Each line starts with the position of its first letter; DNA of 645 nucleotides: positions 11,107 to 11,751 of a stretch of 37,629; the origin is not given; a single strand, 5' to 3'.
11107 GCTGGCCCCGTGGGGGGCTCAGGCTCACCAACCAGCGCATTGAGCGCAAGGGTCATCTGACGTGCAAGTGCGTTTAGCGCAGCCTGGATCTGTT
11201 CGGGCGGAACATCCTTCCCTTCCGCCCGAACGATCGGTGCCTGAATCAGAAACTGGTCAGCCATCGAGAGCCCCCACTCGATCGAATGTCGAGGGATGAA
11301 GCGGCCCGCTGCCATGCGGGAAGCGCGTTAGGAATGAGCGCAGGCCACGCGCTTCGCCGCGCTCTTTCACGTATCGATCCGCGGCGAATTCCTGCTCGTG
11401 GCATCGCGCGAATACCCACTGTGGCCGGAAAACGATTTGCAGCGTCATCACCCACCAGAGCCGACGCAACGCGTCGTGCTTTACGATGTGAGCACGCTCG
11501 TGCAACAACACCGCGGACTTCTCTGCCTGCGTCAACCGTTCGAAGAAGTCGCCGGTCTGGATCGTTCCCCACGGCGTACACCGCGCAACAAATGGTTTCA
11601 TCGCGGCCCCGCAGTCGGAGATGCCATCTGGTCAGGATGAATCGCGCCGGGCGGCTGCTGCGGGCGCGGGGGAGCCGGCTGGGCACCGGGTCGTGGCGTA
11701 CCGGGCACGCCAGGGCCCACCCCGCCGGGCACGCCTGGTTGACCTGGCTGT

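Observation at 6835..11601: Three consecutive head proteins share one N-terminal leader peptide, next to a portal-coupled HExxH mini-protease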

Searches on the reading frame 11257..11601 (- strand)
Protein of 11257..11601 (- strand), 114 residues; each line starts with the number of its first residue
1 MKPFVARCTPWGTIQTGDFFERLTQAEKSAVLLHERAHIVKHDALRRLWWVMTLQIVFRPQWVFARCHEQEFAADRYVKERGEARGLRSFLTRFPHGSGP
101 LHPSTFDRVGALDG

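Call 3: search_protein_families(library=pfam, proteins=[window:11257-11601:-], max_evalue=0.1)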
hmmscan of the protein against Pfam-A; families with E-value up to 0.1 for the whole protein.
window:11257-11601:- (114 aa): 3 families
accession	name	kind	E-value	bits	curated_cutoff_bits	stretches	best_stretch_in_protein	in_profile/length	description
PF05569.17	Peptidase_M56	-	2e-05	24.4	31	1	18-78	183-247/296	BlaR1 peptidase M56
PF01435.24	Peptidase_M48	-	5.5e-05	23.5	20.3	1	20-55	56-92/186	Peptidase family M48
PF21740.2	DUF6866_C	-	0.019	15.2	27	1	19-66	36-83/182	Family of unknown function (DUF6866) C-terminal domain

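Call 4: search_protein_families(library=phrogs, proteins=[window:11257-11601:-], max_evalue=0.01)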
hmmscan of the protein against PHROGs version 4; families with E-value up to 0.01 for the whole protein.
window:11257-11601:- (114 aa): 0 families

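Call 17: find_homologous_proteins(query=window:11257-11601:-, max_evalue=0.001)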
Query window:11257-11601:- (114 aa): 21 proteins with E <= 0.001 among 21 candidates.
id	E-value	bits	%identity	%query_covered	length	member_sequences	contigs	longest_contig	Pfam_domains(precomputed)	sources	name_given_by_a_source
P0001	4.1e-74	264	100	100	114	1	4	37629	PF05569.18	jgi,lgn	jgi:hypothetical protein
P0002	1.8e-58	214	81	99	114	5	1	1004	-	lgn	-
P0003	9.6e-55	202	75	100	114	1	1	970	-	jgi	jgi:hypothetical protein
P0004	5.2e-51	190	69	100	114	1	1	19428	PF01435.25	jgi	jgi:hypothetical protein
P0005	5.1e-50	186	73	99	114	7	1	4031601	-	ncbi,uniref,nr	ncbi:hypothetical protein CUJ91_04755 [Paraburkholderia graminis]|uniref:M48 family metalloprotease 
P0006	2.0e-49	184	70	100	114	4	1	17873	PF01435.25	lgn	-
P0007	1.1e-48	182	69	100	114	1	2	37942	PF01435.25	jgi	jgi:hypothetical protein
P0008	5.0e-47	177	66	100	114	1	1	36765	-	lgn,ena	-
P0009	4.9e-46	174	68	100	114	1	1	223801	-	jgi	jgi:hypothetical protein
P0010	8.3e-46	173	65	100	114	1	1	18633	PF01435.25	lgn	-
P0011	8.7e-46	173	67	100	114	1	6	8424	PF05569.18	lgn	-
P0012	7.3e-45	170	66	100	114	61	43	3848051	PF01435.25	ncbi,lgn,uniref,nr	ncbi:MAG: M48 family metalloprotease [Burkholderia contaminans]|uniref:M48 family metalloprotease n=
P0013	8.8e-45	169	67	100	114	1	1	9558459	PF01435.25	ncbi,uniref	ncbi:hypothetical protein [Paraburkholderia sp. D1E]|uniref:hypothetical protein n=1 Tax=Paraburkhol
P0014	6.3e-44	167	68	100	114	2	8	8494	-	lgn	-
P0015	2.2e-42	162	65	99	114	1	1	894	PF01435.25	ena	-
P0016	3.8e-42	161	62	99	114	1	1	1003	PF01435.25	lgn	-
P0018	2.0e-40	155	63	99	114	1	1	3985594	PF01435.25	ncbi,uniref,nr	ncbi:M48 family metalloprotease [Paraburkholderia terrae]|uniref:hypothetical protein n=1 Tax=Parabu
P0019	7.5e-40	154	61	100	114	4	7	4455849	PF01435.25,PF05569.18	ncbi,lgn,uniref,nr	ncbi:hypothetical protein E2553_00220 [Paraburkholderia dipogonis]|uniref:Peptidase M48 domain-conta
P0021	1.6e-35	140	59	98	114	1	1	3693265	PF01435.25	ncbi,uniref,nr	ncbi:M48 family metalloprotease [Burkholderia sp. Z1]|uniref:M48 family metalloprotease n=1 Tax=Burk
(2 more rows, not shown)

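Call 21: search_solved_structures(query=A1, max_evalue=1, show_alignments=3)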
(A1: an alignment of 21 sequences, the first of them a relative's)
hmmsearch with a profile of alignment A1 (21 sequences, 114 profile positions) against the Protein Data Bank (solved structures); distinct sequences matched with E-value up to 1: 8.
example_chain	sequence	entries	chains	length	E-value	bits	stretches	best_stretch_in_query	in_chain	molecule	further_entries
8exs_A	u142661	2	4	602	0.079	16.1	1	18-86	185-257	Beta-lactam sensor/signal transducer BlaR1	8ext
8exp_A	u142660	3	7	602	0.079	16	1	18-86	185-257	Beta-lactam sensor/signal transducer BlaR1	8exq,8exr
8q6o_P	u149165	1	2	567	0.11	15.7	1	28-78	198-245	Cell division control protein 45 homolog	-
3cqb_A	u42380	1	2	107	0.15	15.1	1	17-45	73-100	Probable protease htpX homolog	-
6xtx_E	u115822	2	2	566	0.73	13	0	28-82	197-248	Cell division control protein 45 homolog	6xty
9e2z_E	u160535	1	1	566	0.81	12.8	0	28-82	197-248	Cell division control protein 45 homolog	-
5dgo_A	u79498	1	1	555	0.86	12.7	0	28-82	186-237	Cell division control protein 45 homolog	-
7pfo_C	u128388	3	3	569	0.88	12.7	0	28-82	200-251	Cell division control protein 45 homolog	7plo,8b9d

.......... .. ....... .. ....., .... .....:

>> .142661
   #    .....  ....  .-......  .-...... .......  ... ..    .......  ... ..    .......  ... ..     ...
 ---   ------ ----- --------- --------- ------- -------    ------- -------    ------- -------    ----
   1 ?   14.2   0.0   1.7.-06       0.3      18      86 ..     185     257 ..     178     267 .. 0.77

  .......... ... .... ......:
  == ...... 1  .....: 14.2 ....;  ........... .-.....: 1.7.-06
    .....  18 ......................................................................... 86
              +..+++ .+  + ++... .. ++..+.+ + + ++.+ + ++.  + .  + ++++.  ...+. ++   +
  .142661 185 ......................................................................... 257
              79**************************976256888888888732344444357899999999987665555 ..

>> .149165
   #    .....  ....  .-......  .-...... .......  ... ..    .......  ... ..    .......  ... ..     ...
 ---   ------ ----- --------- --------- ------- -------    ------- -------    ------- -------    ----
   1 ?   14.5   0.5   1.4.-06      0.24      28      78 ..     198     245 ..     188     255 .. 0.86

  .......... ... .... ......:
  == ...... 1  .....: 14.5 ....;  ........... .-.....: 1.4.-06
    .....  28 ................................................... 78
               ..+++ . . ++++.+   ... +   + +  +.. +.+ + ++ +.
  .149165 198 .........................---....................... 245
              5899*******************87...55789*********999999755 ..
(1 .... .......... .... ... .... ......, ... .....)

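Call 32: search_protein_representatives(alignment_id=A1)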
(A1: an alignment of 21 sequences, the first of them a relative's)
Query: 21 sequences, 114 profile positions. Proteins with E-value up to 0.001 (for the whole library): 278; up to 1e-10: 74; up to 1e-30: 2. The best 150 are listed.
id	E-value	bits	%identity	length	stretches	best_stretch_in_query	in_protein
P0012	2.9e-56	204.4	-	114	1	1-114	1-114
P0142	2.8e-33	130.3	-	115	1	1-114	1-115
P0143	1.2e-29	118.7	-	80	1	19-97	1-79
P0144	6.3e-27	109.9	-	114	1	1-112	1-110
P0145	5.9e-25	103.5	-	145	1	5-112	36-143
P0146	1.3e-23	99.2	-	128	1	3-113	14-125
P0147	7.7e-23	96.7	-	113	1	6-112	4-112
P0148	1.6e-22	95.7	-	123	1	12-112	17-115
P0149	4.7e-22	94.2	-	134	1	2-112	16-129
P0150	1.5e-21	92.5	-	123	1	9-112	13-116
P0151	2.8e-21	91.7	-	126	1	14-112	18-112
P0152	5.8e-21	90.6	-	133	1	10-112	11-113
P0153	1.2e-20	89.6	-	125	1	2-111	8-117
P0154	3.0e-20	88.4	-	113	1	5-113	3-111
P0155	5.7e-20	87.5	-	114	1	5-111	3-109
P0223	4.1e-10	55.7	-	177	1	12-113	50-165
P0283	2.3e-07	46.8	-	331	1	4-92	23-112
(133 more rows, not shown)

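Call 47: predict_structure(alignment_id=A1)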
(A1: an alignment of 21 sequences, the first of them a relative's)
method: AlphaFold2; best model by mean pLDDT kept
length: 114 residues; sequences in the alignment: 21
mean_pLDDT: 90.7   pTM: 0.82
mean pLDDT of the five models: 90.7, 85.1, 84.8, 83.3, 82.6
residues with pLDDT >= 90: 80; 70-90: 32; 50-70: 2; < 50: 0
segments of 3 or more residues with pLDDT < 50: none
pLDDT, mean of each block of 10 residues (from residue 1): 75 80 94 93 92 95 95 96 96 89 93 87
secondary structure, 60 per line:
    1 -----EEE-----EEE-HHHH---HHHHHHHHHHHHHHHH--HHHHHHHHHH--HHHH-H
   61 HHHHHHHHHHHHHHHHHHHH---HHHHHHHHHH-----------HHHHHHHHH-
elements in order: E6-8 E14-16 H18-21 H25-40 H43-52 H55-58 H60-80 H84-93 H105-113

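Call 52: fold_search(model_id=the predicted structure, library=pdb)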
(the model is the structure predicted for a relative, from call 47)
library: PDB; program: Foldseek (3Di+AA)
matches with E <= 10: 36; with E <= 0.001: 0
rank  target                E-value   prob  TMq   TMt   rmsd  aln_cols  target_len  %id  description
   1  2ypt_E                6.3e-03  1.00  0.73  0.22   5.6       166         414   18  Crystal structure of the human nuclear membrane zinc metalloprotease ZMPSTE24 mutant (E336A) in complex with a synthet (released 2012-12-05)
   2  2ypt_B                1.2e-02  1.00  0.72  0.22   5.6       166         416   18  Crystal structure of the human nuclear membrane zinc metalloprotease ZMPSTE24 mutant (E336A) in complex with a synthet (released 2012-12-05)
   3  2ypt_D                1.6e-02  1.00  0.73  0.22   5.6       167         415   18  Crystal structure of the human nuclear membrane zinc metalloprotease ZMPSTE24 mutant (E336A) in complex with a synthet (released 2012-12-05)
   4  2ypt_A                1.8e-02  1.00  0.72  0.21   5.6       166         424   18  Crystal structure of the human nuclear membrane zinc metalloprotease ZMPSTE24 mutant (E336A) in complex with a synthet (released 2012-12-05)
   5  6bh8_A                2.6e-02  1.00  0.59  0.19   5.1       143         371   19  Crystal structure of ZMPSTE24 in complex with phosphoramidon (released 2018-08-15)
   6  5syt                  2.6e-02  1.00  0.60  0.17   8.3       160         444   18  Crystal Structure of ZMPSTE24 (released 2016-11-02)
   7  6bh8_B                2.7e-02  1.00  0.59  0.18   5.1       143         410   19  Crystal structure of ZMPSTE24 in complex with phosphoramidon (released 2018-08-15)
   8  4aw6_B                5.2e-02  1.00  0.59  0.18   5.5       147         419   19  Crystal structure of the human nuclear membrane zinc metalloprotease ZMPSTE24 (FACE1) (released 2012-07-25)
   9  4aw6_A                5.5e-02  1.00  0.60  0.18   5.1       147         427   19  Crystal structure of the human nuclear membrane zinc metalloprotease ZMPSTE24 (FACE1) (released 2012-07-25)
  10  4aw6_D                7.0e-02  1.00  0.59  0.18   6.2       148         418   19  Crystal structure of the human nuclear membrane zinc metalloprotease ZMPSTE24 (FACE1) (released 2012-07-25)
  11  4il3_B                9.4e-02  1.00  0.70  0.21   5.9       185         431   16  Crystal Structure of S. mikatae Ste24p (released 2013-02-20)
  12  4il3_A                1.0e-01  1.00  0.72  0.22   5.0       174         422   16  Crystal Structure of S. mikatae Ste24p (released 2013-02-20)
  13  4jiu                  8.3e-01  0.89  0.33  0.35   2.1        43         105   30  Crystal structure of the metallopeptidase zymogen of Pyrococcus abyssi abylysin (released 2013-06-12)
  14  6hft                  4.6e+00  0.08  0.29  0.13  14.2        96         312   12  Hsp90 co-chaperone Cns1 from Saccharomyces cerevisiae (delta69) (released 2019-03-27)
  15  4qjr_A                5.5e+00  0.02  0.20  0.12  15.9       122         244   11  Crystal structure of human nuclear receptor sf-1 (nr5a1) bound to its hormone pip3 at 2.4 a resolution (released 2014-07-30)
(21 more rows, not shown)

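Call 55: fold_search(model_id=the predicted structure, library=viral)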
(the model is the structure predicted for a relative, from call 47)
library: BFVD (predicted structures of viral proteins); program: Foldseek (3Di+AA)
matches with E <= 10: 56; with E <= 0.001: 1
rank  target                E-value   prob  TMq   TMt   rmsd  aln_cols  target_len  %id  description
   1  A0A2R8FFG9            9.4e-05  1.00  0.70  0.53   5.9       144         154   19  Transmembrane domain-containing protein [Cedratvirus Zaza IHUMI]
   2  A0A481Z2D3            9.3e-03  1.00  0.73  0.25   3.1       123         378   23  Uncharacterized protein [Pithovirus LCPAC001]
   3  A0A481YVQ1            5.5e-02  0.99  0.62  0.22   7.2       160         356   17  Peptidase family M48 [Marseillevirus LCMAC201]
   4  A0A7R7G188            9.8e-02  0.97  0.51  0.30   4.7        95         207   20  (no name in the UniProt tables at hand)
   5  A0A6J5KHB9            1.4e-01  0.99  0.67  0.43   3.2       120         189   21  Peptidase M48 [uncultured Caudovirales phage]
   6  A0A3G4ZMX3            2.4e-01  0.99  0.63  0.29   5.9       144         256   14  Peptidase M48 domain-containing protein [Terrestrivirus sp.]
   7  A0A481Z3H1            1.0e+00  0.35  0.50  0.16   8.0       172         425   14  Peptidase M48 domain-containing protein [Pithovirus LCPAC101]
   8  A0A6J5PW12            1.5e+00  0.38  0.50  0.38  11.2       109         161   22  Uncharacterized protein [uncultured Caudovirales phage]
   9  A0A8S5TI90            2.5e+00  0.09  0.34  0.09  14.2       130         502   13  Beta-barrel assembly-enhancing protease [Myoviridae sp. ctIty1]
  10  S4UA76                2.5e+00  0.03  0.19  0.17  18.9       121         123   11  Uncharacterized protein [Listeria phage LP-110]
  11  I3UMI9                2.7e+00  0.06  0.23  0.15   8.3        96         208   17  Uncharacterized protein [Colwellia phage 9A]
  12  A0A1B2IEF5            3.0e+00  0.02  0.17  0.08  16.0       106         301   14  Virion structural protein [Erwinia phage vB_EamM_Kwan]
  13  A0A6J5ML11            3.4e+00  0.10  0.34  0.35   9.9       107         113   16  Uncharacterized protein [uncultured Caudovirales phage]
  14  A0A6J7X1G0            3.6e+00  0.35  0.29  0.20   2.3        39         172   15  Uncharacterized protein [uncultured Caudovirales phage]
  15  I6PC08                3.6e+00  0.05  0.24  0.12  13.4       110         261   14  (no name in the UniProt tables at hand)
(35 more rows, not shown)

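Call 63: find_encoding_contigs(protein=P0223, flank=8000, max_places=2)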
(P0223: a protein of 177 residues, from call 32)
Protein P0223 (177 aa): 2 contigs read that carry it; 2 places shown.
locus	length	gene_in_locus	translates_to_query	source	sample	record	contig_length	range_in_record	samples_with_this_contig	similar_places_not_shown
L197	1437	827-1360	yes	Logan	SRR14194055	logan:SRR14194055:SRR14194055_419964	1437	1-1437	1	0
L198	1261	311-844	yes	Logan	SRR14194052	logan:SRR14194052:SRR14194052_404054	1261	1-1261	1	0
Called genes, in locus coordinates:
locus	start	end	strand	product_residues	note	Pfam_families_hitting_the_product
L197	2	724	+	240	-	?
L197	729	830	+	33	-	-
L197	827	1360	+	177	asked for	PF01435:Peptidase_M48 (weak)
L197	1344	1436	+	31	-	?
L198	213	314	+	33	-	-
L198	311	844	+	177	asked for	PF01435:Peptidase_M48 (weak)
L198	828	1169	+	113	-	-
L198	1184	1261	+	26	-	?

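Call 64: find_encoding_contigs(protein=P0283, flank=8000, max_places=2)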
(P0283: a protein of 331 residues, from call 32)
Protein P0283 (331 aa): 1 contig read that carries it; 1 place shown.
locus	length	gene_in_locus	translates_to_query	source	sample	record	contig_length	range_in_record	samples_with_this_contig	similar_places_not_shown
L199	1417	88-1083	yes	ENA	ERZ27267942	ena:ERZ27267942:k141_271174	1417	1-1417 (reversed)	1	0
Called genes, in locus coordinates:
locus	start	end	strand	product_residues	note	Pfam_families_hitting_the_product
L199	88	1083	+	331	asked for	-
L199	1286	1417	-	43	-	?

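Call 71: search_protein_families(library=ncbifam, proteins=[window:11257-11601:-], max_evalue=0.01)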
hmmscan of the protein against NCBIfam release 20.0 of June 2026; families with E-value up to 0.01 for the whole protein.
window:11257-11601:- (114 aa): 0 families
